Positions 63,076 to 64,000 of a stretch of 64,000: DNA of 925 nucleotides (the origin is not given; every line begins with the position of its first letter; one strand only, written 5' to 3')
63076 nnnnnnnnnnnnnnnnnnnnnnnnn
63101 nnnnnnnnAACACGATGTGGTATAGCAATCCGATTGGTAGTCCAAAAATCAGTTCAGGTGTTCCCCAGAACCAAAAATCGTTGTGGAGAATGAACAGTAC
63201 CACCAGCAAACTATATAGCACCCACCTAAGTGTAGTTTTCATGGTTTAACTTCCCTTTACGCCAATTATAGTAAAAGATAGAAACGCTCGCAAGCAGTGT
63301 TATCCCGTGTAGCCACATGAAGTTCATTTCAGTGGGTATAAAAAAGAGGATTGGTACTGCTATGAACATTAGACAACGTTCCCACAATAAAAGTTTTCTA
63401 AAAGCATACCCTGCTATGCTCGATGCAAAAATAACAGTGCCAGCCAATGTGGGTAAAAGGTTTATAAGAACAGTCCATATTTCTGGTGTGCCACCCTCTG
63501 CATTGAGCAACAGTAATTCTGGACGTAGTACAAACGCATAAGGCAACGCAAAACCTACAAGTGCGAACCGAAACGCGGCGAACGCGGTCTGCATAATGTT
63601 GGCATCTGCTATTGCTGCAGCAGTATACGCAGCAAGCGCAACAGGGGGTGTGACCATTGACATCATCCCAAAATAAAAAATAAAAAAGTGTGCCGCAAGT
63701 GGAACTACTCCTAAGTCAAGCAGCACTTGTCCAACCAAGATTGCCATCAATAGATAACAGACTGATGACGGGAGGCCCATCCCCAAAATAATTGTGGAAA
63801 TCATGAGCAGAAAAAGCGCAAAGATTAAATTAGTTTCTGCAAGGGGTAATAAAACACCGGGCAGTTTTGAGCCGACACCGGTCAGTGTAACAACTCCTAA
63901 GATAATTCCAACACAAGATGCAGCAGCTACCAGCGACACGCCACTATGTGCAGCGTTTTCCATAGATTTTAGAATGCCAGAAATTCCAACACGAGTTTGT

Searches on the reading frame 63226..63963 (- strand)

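Call 87: search_protein_families(library=pfam, proteins=[window:63226-63963:-], max_evalue=0.001)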
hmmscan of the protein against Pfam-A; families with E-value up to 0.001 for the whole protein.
window:63226-63963:- (245 aa): 1 family
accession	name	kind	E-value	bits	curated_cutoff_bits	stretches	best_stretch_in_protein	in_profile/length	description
PF06808.19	DctM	-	2.6e-23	83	23.8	1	3-153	267-407/413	Tripartite ATP-independent periplasmic transporter, DctM component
